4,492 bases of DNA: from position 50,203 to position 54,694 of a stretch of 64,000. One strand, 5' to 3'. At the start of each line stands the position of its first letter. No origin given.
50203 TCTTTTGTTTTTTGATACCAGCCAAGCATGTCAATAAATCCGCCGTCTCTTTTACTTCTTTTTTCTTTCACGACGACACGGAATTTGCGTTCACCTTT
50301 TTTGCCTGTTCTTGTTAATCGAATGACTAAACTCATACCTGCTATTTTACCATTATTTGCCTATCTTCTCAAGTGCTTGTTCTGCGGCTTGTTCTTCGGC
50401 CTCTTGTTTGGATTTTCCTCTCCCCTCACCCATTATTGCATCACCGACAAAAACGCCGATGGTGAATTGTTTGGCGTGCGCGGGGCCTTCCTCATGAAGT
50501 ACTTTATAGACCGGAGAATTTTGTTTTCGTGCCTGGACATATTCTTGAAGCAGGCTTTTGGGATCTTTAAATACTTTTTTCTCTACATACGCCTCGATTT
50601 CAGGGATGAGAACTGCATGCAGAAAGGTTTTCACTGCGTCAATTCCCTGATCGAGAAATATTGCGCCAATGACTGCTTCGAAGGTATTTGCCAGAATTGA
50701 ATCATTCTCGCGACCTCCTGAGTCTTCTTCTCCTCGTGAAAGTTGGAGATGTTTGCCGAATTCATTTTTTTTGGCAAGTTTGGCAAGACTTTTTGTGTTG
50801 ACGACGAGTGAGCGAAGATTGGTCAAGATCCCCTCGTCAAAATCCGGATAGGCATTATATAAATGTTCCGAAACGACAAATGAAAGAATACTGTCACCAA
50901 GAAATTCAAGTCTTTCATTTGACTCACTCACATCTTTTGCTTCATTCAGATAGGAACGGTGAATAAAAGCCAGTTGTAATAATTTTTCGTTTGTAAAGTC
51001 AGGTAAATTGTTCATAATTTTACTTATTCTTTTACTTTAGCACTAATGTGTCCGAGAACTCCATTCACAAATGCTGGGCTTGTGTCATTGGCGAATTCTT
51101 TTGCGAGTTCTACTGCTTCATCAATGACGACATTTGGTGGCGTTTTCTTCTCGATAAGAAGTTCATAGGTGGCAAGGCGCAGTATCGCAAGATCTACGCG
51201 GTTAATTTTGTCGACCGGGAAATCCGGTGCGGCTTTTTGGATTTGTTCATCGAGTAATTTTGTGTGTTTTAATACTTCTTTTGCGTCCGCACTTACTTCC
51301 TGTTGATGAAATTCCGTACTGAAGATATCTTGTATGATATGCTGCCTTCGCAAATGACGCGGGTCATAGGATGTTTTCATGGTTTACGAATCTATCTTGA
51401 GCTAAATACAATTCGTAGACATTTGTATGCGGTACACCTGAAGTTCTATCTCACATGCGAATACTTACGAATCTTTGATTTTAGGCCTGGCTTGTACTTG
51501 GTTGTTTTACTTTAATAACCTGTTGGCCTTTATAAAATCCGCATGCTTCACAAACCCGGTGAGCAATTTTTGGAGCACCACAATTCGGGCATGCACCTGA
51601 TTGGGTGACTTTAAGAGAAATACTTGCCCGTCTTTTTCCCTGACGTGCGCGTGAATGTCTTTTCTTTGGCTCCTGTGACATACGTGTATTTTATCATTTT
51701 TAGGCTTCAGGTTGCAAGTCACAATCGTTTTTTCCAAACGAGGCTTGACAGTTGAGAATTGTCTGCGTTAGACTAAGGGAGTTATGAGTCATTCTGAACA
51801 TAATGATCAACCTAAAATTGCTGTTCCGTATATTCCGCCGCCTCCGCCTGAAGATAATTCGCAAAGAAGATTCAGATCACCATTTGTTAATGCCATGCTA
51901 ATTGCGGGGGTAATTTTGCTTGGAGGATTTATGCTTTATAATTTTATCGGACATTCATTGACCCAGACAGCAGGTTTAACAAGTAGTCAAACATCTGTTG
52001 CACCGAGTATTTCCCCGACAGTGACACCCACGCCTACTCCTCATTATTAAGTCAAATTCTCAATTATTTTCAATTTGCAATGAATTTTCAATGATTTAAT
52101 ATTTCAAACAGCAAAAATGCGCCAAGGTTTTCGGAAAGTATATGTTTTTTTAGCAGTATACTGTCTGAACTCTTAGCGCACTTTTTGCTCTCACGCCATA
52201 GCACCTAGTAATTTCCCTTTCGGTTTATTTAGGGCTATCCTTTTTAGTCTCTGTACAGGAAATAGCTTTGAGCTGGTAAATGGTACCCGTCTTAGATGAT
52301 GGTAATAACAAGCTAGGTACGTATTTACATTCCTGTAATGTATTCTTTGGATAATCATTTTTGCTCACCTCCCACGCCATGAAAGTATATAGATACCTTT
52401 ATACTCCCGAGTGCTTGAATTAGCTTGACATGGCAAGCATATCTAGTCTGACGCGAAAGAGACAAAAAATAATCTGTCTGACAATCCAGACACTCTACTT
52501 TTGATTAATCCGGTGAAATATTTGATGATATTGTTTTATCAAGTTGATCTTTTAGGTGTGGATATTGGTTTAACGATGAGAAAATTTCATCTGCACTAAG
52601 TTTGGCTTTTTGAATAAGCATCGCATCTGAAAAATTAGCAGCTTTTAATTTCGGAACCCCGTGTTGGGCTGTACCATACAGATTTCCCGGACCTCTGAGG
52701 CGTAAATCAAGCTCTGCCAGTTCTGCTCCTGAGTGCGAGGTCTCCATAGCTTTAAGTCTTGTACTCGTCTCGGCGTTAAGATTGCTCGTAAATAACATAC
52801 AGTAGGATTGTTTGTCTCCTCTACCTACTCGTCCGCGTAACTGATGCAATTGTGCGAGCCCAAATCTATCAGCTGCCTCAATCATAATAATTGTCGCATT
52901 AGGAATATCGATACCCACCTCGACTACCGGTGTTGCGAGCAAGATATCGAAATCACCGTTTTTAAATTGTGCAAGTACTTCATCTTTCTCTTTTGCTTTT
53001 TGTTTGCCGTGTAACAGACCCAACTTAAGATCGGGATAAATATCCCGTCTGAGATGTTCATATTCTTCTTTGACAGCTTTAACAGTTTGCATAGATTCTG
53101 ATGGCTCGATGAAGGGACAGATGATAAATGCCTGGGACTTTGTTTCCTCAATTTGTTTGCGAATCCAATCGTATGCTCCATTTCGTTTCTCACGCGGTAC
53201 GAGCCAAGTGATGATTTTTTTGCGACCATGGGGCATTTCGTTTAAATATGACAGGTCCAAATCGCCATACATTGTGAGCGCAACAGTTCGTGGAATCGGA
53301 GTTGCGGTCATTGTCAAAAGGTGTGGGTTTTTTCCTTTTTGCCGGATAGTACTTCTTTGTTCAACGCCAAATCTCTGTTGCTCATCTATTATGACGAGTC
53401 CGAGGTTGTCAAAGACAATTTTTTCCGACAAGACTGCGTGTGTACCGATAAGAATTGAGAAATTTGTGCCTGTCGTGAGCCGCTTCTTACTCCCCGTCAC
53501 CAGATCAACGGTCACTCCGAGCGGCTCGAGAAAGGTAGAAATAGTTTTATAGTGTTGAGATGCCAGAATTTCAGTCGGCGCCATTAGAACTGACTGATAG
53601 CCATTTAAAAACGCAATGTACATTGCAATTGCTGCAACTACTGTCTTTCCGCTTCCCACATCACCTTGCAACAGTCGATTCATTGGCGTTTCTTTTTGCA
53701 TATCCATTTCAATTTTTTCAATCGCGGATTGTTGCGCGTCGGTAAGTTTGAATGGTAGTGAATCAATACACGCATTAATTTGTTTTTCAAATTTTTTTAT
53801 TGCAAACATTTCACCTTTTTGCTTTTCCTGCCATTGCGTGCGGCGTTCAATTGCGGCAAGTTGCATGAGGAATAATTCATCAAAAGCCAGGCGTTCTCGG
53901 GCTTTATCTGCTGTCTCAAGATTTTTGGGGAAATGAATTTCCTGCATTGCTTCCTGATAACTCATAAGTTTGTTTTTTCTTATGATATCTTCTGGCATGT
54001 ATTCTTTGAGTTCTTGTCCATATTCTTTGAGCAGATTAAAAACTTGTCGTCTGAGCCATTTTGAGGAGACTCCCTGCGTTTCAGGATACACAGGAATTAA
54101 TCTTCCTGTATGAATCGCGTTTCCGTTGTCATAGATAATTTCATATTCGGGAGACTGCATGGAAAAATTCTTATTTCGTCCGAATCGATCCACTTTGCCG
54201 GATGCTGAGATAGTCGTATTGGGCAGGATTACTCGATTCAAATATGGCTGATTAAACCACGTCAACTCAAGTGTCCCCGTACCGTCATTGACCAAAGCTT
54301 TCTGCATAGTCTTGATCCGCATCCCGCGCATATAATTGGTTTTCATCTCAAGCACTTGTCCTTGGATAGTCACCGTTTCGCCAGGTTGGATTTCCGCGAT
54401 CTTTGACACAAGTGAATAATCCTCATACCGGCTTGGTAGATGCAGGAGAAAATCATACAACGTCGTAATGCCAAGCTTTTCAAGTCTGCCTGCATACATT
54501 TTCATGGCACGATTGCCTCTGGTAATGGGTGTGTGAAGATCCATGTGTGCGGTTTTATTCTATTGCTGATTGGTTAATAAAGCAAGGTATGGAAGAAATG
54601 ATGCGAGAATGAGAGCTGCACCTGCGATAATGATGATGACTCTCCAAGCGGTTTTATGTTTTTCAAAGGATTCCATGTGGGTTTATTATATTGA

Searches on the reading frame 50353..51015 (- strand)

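Call 15: search_protein_families(library=pfam, proteins=[window:50353-51015:-], max_evalue=0.001)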
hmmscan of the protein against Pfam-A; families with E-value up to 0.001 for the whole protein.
window:50353-51015:- (220 aa): 6 families
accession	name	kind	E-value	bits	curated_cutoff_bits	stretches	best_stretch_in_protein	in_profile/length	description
PF14622.11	Ribonucleas_3_3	-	5.7e-38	130.4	35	1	9-139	1-127/128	Ribonuclease-III-like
PF00636.31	Ribonuclease_3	-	3e-26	92.6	27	1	34-124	1-102/102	Ribonuclease III domain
PF00035.32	dsrm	-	1.4e-18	67.7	23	1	152-217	1-65/66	Double-stranded RNA binding motif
PF22935.1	RM44_endonuclase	-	2.7e-07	31.2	27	1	7-119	17-139/139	Large ribosomal subunit protein mL44, endonuclease domain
PF14709.13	DND1_DSRM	-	5.4e-07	30.3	25.7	1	151-217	2-78/80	double strand RNA binding domain from DEAD END PROTEIN 1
PF24995.1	DSRM_2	-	5.1e-05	24.1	27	1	174-218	34-77/79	dsRNA binding domain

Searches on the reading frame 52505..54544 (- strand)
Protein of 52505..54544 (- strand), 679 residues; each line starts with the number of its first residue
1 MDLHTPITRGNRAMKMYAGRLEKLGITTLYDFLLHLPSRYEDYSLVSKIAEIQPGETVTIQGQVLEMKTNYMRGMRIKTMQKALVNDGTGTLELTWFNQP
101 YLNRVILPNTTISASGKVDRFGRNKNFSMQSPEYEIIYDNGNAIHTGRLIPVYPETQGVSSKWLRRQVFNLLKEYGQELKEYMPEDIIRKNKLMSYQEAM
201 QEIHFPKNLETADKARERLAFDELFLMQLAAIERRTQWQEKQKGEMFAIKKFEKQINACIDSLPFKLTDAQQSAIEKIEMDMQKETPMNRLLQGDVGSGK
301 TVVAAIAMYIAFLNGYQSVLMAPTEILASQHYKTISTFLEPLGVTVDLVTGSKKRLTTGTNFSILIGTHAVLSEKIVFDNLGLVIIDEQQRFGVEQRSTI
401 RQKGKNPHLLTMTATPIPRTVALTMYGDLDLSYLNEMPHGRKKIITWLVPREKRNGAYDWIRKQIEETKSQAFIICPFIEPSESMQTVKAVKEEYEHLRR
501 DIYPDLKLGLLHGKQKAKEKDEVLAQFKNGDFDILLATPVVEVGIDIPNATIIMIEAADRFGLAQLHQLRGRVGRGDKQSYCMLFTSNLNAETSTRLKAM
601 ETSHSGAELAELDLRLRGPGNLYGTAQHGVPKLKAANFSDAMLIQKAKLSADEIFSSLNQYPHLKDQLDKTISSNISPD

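Call 9: search_protein_families(library=pfam, proteins=[window:52505-54544:-], max_evalue=0.001)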
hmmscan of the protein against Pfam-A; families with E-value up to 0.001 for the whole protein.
window:52505-54544:- (679 aa): 8 families
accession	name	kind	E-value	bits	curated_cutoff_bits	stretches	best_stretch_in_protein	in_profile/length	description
PF00270.35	DEAD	-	6e-24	85.1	26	1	268-421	1-164/167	DEAD/DEAH box helicase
PF17191.10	RecG_wedge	-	1.4e-23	83.7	23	1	21-168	16-155/162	RecG wedge domain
PF00271.37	Helicase_C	-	2.3e-18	66.9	23.5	1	461-575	6-108/110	Helicase conserved C-terminal domain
PF04851.21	ResIII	-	5.1e-14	53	22.5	1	265-416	2-162/164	Type III restriction enzyme, res subunit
PF19833.4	RecG_dom3_C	-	4.3e-07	30.3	26.8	1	605-657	3-57/87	ATP-dependent DNA helicase RecG, domain 3, C-terminal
PF01336.31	tRNA_anti-codon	-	8.9e-07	29.2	27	1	58-137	1-75/75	OB-fold nucleic acid binding domain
PF22590.2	Cas3-like_C_2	-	2.3e-06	28.3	27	1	485-576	9-104/106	CRISPR-associated nuclease/helicase Cas3, C-terminal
PF07517.20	SecA_DEAD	-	7.4e-05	22.6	24.6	1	295-363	98-166/290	SecA DEAD-like domain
